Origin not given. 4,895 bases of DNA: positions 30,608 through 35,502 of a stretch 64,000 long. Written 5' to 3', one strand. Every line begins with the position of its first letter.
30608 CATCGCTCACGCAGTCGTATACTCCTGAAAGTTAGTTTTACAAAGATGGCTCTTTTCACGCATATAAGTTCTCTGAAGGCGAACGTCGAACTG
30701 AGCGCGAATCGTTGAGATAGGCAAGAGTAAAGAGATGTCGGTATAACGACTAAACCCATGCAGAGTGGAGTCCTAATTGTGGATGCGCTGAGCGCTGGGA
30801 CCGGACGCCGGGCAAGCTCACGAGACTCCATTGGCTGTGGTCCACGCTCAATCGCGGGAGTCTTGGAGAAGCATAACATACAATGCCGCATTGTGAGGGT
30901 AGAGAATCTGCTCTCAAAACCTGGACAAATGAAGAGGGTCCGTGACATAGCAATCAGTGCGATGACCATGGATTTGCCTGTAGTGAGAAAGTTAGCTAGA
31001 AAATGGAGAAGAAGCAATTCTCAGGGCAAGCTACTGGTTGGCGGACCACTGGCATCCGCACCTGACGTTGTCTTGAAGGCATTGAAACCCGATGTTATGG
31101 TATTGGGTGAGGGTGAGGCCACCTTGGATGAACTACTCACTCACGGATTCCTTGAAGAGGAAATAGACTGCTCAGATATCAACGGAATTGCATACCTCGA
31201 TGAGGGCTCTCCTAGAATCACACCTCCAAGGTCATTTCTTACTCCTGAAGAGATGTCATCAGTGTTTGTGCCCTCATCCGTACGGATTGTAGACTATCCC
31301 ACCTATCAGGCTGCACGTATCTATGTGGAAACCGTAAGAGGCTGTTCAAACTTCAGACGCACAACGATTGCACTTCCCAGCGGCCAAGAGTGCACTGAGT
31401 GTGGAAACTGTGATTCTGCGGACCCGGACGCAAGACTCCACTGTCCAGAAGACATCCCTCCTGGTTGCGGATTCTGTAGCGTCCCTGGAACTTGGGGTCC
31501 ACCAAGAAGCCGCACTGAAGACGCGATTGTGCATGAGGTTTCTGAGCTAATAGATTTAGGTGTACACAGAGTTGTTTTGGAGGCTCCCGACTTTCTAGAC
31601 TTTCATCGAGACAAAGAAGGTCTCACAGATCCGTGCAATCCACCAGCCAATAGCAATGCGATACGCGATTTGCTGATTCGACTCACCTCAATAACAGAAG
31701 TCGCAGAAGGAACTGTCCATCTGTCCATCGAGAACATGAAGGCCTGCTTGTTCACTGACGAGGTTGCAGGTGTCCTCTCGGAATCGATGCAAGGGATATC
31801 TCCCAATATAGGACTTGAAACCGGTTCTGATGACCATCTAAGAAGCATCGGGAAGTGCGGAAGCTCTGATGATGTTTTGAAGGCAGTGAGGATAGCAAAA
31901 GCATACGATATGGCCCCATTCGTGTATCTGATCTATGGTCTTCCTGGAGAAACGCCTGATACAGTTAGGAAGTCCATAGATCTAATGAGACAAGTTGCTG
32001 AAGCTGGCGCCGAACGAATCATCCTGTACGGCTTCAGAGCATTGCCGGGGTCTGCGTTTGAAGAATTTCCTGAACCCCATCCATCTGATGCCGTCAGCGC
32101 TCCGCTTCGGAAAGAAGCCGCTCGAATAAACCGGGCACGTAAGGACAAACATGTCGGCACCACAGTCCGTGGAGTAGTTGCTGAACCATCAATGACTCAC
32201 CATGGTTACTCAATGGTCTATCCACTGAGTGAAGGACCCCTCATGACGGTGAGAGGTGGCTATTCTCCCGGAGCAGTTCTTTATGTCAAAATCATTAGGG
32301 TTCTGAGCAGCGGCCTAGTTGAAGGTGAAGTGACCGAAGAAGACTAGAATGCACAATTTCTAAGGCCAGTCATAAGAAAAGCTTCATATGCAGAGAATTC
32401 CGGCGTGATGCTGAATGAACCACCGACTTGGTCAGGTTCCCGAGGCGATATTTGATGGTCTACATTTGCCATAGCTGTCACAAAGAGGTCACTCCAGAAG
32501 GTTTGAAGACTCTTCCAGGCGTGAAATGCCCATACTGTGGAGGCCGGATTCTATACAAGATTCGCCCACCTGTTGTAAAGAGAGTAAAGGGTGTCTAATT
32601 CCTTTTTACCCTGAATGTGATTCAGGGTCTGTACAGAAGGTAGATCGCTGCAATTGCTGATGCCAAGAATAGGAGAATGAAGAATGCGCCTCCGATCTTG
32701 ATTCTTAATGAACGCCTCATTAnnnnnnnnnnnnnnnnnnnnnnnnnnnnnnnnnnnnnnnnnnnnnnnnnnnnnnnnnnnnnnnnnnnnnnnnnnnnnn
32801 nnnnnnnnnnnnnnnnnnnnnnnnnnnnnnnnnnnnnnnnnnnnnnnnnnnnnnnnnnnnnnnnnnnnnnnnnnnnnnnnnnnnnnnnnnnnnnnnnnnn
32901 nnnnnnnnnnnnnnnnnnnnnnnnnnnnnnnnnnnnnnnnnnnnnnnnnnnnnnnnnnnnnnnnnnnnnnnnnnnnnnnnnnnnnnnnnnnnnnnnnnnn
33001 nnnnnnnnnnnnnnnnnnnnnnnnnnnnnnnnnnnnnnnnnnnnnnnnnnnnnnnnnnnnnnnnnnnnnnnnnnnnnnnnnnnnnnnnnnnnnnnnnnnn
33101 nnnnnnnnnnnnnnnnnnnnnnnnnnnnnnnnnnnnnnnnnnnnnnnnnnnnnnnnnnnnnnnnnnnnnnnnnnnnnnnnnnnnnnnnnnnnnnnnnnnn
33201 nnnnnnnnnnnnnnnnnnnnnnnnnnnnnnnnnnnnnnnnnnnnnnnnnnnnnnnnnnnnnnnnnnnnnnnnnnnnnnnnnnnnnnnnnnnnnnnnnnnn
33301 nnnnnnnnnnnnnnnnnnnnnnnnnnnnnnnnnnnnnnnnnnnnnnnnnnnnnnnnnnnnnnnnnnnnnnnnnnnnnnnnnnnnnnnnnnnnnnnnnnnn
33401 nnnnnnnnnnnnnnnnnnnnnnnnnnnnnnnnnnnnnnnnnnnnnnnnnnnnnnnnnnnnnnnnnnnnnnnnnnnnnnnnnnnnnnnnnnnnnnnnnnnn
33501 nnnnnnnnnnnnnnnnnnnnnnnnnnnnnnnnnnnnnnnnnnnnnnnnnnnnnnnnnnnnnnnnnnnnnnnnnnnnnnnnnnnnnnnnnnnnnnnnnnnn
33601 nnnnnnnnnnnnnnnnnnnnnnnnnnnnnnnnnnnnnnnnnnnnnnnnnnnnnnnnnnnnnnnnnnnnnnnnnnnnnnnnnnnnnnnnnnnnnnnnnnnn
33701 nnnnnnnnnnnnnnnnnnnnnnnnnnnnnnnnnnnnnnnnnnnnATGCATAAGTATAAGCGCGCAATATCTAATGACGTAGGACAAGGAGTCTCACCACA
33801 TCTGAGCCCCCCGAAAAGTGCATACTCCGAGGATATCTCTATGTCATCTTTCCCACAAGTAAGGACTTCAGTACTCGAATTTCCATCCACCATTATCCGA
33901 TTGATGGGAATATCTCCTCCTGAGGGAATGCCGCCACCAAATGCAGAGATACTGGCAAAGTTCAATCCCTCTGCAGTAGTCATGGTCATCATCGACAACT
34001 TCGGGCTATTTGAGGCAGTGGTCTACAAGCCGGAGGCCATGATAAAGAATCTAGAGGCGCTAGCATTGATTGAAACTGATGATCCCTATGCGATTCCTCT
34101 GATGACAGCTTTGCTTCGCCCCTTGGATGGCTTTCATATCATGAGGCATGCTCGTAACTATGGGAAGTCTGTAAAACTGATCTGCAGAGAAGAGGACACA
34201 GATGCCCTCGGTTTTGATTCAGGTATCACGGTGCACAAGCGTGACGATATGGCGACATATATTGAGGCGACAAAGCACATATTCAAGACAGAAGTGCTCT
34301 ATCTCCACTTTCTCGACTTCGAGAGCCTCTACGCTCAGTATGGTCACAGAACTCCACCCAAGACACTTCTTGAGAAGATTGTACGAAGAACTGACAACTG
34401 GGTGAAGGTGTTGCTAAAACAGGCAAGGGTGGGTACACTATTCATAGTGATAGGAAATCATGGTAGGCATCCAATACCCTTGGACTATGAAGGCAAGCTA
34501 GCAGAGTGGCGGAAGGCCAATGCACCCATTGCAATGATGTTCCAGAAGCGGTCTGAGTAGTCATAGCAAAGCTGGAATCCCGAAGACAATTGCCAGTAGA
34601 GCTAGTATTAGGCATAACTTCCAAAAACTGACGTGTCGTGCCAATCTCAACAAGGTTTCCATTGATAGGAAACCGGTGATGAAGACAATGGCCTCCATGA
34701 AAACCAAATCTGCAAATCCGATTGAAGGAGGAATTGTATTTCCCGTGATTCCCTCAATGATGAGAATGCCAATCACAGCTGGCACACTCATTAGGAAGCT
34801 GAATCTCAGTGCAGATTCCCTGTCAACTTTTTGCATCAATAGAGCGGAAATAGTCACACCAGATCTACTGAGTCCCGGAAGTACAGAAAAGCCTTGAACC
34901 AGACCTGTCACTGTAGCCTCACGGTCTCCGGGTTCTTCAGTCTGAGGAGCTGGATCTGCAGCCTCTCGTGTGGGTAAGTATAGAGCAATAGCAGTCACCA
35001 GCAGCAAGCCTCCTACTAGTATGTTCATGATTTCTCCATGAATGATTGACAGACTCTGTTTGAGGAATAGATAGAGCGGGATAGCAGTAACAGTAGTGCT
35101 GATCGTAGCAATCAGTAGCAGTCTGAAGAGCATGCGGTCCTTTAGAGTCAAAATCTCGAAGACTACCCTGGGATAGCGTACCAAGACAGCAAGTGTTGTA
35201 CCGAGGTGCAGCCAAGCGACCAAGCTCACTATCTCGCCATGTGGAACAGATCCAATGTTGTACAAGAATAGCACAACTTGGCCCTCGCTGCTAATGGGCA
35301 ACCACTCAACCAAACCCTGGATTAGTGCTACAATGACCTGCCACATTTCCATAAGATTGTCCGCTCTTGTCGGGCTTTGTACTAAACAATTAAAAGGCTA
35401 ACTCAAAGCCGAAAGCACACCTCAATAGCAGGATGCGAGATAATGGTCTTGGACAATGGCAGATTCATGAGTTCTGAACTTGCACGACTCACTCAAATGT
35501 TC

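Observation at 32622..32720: Hidden 32-aa transmembrane micro-protein translationally coupled to Get3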

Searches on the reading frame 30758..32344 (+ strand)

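Call 3: search_protein_families(library=pfam, proteins=[window:30758-32344:+], max_evalue=0.01)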
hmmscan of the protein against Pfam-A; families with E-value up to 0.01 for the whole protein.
window:30758-32344:+ (529 aa): 2 families
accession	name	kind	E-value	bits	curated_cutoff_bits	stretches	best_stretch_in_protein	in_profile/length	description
PF04055.27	Radical_SAM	-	1e-16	62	29.5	1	236-409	10-165/166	Radical SAM superfamily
PF02310.24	B12-binding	-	1.1e-07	32.1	32.1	1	31-126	19-120/121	B12 binding domain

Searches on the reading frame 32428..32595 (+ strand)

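Call 3: search_protein_families(library=pfam, proteins=[window:32428-32595:+], max_evalue=0.01)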
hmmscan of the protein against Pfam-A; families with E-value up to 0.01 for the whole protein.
window:32428-32595:+ (56 aa): 3 families
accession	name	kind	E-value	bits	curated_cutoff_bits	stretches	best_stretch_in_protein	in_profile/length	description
PF03604.18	Zn_ribbon_RPAB4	-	1.1e-06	28.7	24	1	12-46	1-32/32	DNA directed RNA polymerase, 7 kDa subunit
PF14369.11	Zn_ribbon_19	-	1.4e-05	25.5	30.8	1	13-42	4-32/35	zinc-ribbon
PF09723.15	Zn_ribbon_8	-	0.0039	17.6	34.4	1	12-39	6-34/41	Zinc ribbon domain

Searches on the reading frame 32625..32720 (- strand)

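Call 3: search_protein_families(library=pfam, proteins=[window:32625-32720:-], max_evalue=0.01)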
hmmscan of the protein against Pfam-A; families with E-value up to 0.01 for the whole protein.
window:32625-32720:- (32 aa): 0 families

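Call 32: search_protein_families(library=ncbifam, proteins=[window:32625-32720:-], max_evalue=1)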
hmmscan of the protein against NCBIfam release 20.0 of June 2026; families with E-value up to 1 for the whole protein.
seq(32 aa): 1 family
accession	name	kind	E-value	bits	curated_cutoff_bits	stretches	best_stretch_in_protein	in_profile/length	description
NF045849.1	ICE_MMCAP2_0565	equivalog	0.041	13.6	40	1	6-28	55-77/80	Mbov_0395 family pilin-like conjugal transfer protein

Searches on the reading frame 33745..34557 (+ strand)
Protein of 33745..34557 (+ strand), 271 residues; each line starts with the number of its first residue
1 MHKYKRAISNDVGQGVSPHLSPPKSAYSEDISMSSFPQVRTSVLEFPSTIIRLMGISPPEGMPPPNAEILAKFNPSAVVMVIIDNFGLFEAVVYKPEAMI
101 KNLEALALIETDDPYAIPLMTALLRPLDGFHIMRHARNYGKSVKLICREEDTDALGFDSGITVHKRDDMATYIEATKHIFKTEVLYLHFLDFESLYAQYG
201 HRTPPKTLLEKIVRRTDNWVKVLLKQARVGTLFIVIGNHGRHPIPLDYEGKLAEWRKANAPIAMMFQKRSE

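Call 3: search_protein_families(library=pfam, proteins=[window:33745-34557:+], max_evalue=0.01)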
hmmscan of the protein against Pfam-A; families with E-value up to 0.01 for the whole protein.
window:33745-34557:+ (271 aa): 0 families

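Call 32: search_protein_families(library=ncbifam, proteins=[window:33745-34557:+], max_evalue=1)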
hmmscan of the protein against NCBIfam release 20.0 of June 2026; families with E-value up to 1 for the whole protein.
window:33745-34557:+ (271 aa): 3 families
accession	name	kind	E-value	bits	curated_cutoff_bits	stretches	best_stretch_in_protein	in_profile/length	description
NF003766.0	PRK05362.1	equivalog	0.00021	20.1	256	1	164-244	262-338/396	phosphopentomutase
TIGR01696.1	deoB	equivalog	0.0074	15.2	341.2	1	162-244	251-328/381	phosphopentomutase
NF003636.0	PRK05270.3-1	equivalog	0.082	11.3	1223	1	25-56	326-355/560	UDP-glucose--hexose-1-phosphate uridylyltransferase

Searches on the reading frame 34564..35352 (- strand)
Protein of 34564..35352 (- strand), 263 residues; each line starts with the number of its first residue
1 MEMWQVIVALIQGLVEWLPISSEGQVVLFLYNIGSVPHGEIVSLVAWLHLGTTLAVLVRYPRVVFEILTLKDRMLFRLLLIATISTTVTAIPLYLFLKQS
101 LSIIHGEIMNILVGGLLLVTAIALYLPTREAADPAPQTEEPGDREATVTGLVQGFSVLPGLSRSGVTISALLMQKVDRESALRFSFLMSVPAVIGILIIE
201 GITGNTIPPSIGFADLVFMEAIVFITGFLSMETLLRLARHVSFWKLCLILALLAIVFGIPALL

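Call 3: search_protein_families(library=pfam, proteins=[window:34564-35352:-], max_evalue=0.01)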
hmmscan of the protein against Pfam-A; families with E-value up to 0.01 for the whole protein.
window:34564-35352:- (263 aa): 1 family
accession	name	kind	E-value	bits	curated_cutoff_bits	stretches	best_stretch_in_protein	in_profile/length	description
PF02673.24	BacA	-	3.2e-42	145.5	33.4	1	6-254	2-255/257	Bacitracin resistance protein BacA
